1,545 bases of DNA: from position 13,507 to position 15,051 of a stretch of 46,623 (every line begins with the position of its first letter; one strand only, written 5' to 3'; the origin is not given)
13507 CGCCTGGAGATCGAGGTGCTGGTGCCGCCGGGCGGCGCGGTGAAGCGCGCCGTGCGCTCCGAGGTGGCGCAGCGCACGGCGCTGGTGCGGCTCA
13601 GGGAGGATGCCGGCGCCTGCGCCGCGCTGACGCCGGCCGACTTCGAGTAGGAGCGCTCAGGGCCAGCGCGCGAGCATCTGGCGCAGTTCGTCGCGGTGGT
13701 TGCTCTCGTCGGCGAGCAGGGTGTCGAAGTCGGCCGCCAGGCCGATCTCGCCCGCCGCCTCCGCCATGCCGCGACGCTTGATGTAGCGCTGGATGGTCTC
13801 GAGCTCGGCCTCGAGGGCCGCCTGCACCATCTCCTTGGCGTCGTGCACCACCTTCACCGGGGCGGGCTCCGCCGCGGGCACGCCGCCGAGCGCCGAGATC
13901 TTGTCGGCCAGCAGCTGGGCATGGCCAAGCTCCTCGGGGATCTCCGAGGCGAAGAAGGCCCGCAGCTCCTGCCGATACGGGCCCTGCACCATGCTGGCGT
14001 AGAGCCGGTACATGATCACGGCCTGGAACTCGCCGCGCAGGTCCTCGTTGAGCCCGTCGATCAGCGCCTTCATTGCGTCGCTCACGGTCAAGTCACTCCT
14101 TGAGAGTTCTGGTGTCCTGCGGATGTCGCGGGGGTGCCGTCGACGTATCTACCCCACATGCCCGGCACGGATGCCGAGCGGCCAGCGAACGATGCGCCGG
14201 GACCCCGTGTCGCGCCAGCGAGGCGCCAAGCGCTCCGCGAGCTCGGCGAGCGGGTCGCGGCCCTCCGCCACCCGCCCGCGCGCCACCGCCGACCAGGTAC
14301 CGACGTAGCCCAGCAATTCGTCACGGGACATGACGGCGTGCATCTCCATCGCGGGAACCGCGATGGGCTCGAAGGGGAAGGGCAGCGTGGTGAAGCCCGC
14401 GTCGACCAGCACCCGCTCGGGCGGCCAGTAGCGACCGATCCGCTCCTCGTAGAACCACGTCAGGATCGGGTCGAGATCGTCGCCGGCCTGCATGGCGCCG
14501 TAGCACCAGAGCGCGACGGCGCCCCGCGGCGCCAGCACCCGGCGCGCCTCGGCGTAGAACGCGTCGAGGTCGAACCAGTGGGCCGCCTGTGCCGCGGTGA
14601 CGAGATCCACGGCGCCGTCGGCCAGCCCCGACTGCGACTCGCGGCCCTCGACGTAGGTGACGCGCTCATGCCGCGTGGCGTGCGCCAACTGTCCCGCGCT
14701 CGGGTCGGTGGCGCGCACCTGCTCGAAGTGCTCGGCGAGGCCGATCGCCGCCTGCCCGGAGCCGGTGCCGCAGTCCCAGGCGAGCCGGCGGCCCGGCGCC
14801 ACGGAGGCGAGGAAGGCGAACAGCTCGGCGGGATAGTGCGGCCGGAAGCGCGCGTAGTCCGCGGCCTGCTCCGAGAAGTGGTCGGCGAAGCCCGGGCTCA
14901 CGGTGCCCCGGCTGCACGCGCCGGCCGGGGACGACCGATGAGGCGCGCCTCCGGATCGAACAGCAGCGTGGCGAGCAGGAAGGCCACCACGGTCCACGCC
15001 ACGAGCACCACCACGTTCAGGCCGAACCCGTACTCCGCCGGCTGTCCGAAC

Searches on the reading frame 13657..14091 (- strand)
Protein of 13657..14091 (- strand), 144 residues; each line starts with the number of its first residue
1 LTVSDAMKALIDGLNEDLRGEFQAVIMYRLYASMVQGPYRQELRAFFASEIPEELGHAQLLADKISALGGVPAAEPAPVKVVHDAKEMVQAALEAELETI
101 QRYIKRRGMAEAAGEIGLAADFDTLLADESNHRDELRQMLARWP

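Call 30: search_protein_families(library=pfam, proteins=[window:13657-14091:-], max_evalue=0.0001)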
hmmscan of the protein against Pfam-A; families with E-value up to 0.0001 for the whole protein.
window:13657-14091:- (144 aa): 2 families
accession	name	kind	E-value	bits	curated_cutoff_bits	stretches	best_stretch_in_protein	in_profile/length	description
PF00210.30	Ferritin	-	1.6e-23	83.7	24.5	1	11-142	1-138/142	Ferritin-like domain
PF02915.23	Rubrerythrin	-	4.6e-07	30.7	22.8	1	14-139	3-136/137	Rubrerythrin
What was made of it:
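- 13657..14091 (-): Ferritin-like/Dps-like gene 57 nt downstream. A neighbour only in the window's closest relatives, and probably not part of the system. Pfam Ferritin at 83.7 bits (call 30).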

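Call 49: search_protein_families(library=ncbifam, proteins=[window:13657-14091:-], max_evalue=0.00001)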
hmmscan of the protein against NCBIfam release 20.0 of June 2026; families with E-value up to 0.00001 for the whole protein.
window:13657-14091:- (144 aa): 3 families
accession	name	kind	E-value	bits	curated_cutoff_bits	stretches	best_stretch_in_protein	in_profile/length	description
NF052461.1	DNAProtecDpsACyan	equivalog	7.2e-07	29.1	300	1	6-118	24-146/176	DNA starvation/stress protection protein DpsA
TIGR00754.1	bfr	equivalog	1.4e-06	28.4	125.55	1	10-137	7-135/157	bacterioferritin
NF041388.1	DNAstvprot_Halo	equivalog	1.9e-06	27.9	170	1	8-105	22-125/171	DNA starvation/stationary phase protection protein DpsA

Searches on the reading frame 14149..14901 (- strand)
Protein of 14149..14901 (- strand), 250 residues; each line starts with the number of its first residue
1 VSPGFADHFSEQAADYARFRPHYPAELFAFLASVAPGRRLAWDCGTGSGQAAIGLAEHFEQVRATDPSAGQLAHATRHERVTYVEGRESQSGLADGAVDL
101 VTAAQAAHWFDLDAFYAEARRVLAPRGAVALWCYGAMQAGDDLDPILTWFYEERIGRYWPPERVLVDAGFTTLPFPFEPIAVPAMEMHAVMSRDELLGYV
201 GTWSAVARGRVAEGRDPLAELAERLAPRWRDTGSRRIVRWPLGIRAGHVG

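Call 4: search_protein_families(library=pfam, proteins=[window:14149-14901:-], max_evalue=0.01)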
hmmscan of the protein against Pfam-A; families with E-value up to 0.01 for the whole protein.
window:14149-14901:- (250 aa): 5 families
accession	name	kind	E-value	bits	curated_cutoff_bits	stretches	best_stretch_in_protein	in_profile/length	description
PF08241.18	Methyltransf_11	-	3.2e-15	57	21.2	1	43-130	2-94/95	Methyltransferase domain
PF13649.12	Methyltransf_25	-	2.6e-12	47.7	27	1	43-127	3-97/97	Methyltransferase domain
PF08242.18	Methyltransf_12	-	2.1e-08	35.2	30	1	43-128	2-97/98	Methyltransferase domain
PF13847.12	Methyltransf_31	-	0.0021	18.2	27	1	43-130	9-108/145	Methyltransferase domain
PF13489.12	Methyltransf_23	-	0.004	17.4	27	1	16-136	1-121/164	Methyltransferase domain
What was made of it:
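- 14149..14901 (-): Class I SAM methyltransferase of the Tmt1/4HG2-like family. GTGA overlap with the permease. A lineage-restricted add-on. Pfam Methyltransf_11 (call 4).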

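Call 5: search_protein_families(library=ncbifam, proteins=[window:14149-14901:-], max_evalue=0.001)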
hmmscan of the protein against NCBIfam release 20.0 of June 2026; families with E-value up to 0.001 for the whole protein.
window:14149-14901:- (250 aa): 4 families
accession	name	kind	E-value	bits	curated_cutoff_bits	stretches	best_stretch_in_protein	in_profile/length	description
TIGR02072.1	BioC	equivalog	4.3e-08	33.2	184.95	1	26-131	22-132/244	malonyl-ACP O-methyltransferase BioC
NF045667.1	MTase_DVU1556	equivalog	3e-05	23.6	155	1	31-131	17-119/213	DVU_1556 family methyltransferase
NF007610.0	PRK10258.1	equivalog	6.2e-05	22.4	342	1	39-131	42-138/251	malonyl-ACP O-methyltransferase BioC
TIGR04345.1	ovoA_Cterm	equivalog_domain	0.0004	20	170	1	8-77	14-81/242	putative 4-mercaptohistidine N1-methyltransferase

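Call 44: search_solved_structures(query=window:14149-14901:-, max_evalue=0.001)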
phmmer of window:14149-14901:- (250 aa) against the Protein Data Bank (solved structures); distinct sequences matched with E-value up to 0.001: 4.
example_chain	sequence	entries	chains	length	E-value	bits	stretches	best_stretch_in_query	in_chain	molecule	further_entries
4hg2_A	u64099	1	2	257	1.6e-65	224.7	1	4-249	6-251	Methyltransferase type 11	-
3g5t_A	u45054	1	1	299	3.6e-10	43.3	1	14-159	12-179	Trans-aconitate 3-methyltransferase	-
9e72_A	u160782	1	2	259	2.7e-05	27.3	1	8-113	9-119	HvrF methyltransferase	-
1vl5_A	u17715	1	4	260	9.7e-05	25.5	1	35-154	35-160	unknown conserved protein BH2331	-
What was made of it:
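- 14149..14901 (-): PDB 4HG2 at E = 1.6e-65 and yeast trans-aconitate methyltransferase 3G5T at E = 3.6e-10 (call 44).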
